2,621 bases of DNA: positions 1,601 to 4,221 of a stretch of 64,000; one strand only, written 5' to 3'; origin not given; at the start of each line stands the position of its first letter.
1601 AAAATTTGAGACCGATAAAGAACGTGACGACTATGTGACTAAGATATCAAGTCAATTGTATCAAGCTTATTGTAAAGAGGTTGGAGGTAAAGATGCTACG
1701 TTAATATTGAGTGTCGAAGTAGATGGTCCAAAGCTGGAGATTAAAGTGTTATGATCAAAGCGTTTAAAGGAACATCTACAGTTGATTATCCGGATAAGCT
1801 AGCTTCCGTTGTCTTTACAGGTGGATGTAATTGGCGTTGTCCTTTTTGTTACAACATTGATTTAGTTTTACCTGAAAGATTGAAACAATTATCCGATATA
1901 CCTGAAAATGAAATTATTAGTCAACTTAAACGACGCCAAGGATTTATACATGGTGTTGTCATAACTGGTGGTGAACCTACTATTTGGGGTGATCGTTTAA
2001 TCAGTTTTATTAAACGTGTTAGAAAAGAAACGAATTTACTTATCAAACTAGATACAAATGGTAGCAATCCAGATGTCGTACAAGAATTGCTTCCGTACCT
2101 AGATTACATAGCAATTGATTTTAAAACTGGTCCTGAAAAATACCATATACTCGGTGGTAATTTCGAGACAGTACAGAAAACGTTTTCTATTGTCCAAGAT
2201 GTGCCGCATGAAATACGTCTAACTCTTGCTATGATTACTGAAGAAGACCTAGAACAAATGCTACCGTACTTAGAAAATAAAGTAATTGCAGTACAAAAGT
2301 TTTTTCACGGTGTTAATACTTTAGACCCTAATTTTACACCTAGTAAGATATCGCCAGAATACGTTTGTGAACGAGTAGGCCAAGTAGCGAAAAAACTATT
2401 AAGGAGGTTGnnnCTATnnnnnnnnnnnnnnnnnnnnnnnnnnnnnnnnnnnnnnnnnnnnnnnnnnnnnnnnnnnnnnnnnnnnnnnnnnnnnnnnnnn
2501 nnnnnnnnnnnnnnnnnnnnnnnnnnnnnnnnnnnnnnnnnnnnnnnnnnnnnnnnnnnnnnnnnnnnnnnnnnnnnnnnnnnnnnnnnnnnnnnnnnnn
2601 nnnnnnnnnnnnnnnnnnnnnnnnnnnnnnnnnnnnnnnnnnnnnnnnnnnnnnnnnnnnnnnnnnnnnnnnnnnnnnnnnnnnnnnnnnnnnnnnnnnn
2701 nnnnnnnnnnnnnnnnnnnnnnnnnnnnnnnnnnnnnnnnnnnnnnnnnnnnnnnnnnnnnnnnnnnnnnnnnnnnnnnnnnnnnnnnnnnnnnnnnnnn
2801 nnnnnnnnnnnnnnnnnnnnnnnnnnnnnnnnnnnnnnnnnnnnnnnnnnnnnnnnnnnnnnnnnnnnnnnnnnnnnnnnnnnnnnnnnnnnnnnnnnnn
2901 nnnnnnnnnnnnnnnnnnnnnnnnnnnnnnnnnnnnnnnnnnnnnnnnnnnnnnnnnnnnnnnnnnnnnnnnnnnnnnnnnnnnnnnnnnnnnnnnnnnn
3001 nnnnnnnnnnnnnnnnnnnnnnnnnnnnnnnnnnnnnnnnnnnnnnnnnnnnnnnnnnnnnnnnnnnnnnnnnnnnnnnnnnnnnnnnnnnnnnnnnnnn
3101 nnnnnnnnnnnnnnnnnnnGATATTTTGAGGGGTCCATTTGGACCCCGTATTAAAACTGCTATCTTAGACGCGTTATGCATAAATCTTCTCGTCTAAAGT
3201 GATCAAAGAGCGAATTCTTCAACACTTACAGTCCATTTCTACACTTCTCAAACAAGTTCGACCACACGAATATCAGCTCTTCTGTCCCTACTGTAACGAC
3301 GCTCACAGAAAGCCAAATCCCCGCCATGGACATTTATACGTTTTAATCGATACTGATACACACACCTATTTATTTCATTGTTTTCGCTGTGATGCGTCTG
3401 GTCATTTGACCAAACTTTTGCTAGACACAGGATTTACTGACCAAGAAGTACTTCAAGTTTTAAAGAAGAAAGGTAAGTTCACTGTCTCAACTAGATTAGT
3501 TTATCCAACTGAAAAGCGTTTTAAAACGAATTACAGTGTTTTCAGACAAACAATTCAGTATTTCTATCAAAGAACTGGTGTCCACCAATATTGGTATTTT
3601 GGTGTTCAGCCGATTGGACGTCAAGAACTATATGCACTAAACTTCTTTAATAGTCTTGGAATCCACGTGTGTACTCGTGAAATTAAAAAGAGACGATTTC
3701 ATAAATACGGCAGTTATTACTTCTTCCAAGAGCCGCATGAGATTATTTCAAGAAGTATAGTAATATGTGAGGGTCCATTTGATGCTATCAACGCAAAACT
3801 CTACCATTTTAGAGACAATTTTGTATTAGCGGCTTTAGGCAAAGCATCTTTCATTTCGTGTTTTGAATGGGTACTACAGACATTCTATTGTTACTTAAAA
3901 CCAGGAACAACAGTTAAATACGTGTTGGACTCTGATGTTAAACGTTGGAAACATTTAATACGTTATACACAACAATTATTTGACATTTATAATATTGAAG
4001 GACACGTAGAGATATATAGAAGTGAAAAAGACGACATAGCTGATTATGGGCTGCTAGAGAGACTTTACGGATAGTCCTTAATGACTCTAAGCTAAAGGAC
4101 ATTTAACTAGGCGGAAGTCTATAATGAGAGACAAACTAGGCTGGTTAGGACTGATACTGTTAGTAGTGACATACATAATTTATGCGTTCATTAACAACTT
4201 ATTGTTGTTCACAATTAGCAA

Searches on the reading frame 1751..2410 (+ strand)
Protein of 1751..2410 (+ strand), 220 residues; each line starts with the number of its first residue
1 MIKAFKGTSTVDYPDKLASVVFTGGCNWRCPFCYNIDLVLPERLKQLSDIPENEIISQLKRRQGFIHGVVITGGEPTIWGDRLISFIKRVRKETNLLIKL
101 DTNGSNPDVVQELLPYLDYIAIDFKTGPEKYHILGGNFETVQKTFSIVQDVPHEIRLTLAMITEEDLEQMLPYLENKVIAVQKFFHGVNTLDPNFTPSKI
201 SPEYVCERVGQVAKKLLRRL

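Call 70: search_protein_families(library=ncbifam, proteins=[window:1751-2410:+], max_evalue=0.001)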
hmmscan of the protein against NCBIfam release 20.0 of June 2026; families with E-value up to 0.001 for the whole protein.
window:1751-2410:+ (220 aa): 30 families (the best 25 are shown)
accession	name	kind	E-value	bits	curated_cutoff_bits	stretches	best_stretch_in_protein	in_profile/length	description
TIGR02495.1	NrdG2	equivalog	3.6e-46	157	131.15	1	2-182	2-190/193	anaerobic ribonucleoside-triphosphate reductase activating protein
TIGR02493.1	PFLA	equivalog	8.2e-16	58.1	231.75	1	3-147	3-148/235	pyruvate formate-lyase-activating protein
TIGR04041.1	activase_YjjW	hypoth_equivalog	2.4e-15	56.7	250.2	1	51-160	94-207/276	YjjW family glycine radical enzyme activase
TIGR02491.1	NrdG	equivalog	1.3e-09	38.2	126.1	1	19-95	18-95/154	anaerobic ribonucleoside-triphosphate reductase activating protein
NF038283.1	viperin_w_prok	equivalog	7.9e-09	35.1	180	1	22-144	8-134/281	viperin family antiviral radical SAM protein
TIGR02826.1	RNR_activ_nrdG3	equivalog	2.1e-08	34.1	151.7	1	12-122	11-116/148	anaerobic ribonucleoside-triphosphate reductase activating protein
NF008356.0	PRK11145.1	equivalog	1.1e-07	31.4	375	1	2-132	7-139/246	pyruvate formate lyase 1-activating protein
TIGR03977.1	rSAM_pair_HxsC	equivalog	1.1e-07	31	267.9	1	18-105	27-109/292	His-Xaa-Ser system radical SAM maturase HxsC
TIGR03365.1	Bsubt_queE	equivalog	1.4e-07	31.3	206.1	1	20-168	26-166/238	7-carboxy-7-deazaguanine synthase QueE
TIGR02666.1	moaA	equivalog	2.2e-07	30.2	284.05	1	23-106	17-102/336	GTP 3',8-cyclase MoaA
TIGR02494.1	PFLE_PFLC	subfamily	2.3e-07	30.4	174.35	1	68-163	126-223/293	glycyl-radical enzyme activating protein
TIGR03963.1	rSAM_QueE_Clost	equivalog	3.4e-07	30.2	260.1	1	16-106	19-104/219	putative 7-carboxy-7-deazaguanine synthase QueE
TIGR02668.1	moaA_archaeal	equivalog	6.1e-07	28.7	325.25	1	21-176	15-175/303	GTP 3',8-cyclase MoaA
NF001199.0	PRK00164.2-1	equivalog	6.6e-07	28.8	231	1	22-182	18-183/308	GTP 3',8-cyclase MoaA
NF045702.1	rSAM_GDGT_ether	equivalog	5.4e-06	25.3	450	1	16-106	86-175/486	tetraether lipid synthase Tes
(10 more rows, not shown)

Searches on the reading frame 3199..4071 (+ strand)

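Call 70: search_protein_families(library=ncbifam, proteins=[window:3199-4071:+], max_evalue=0.001)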
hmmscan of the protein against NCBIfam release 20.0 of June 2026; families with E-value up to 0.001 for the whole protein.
window:3199-4071:+ (291 aa): 1 family
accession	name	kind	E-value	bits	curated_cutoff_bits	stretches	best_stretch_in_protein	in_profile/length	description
TIGR01391.1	dnaG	equivalog_domain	0.00056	18.9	283.6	0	57-125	54-125/414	DNA primase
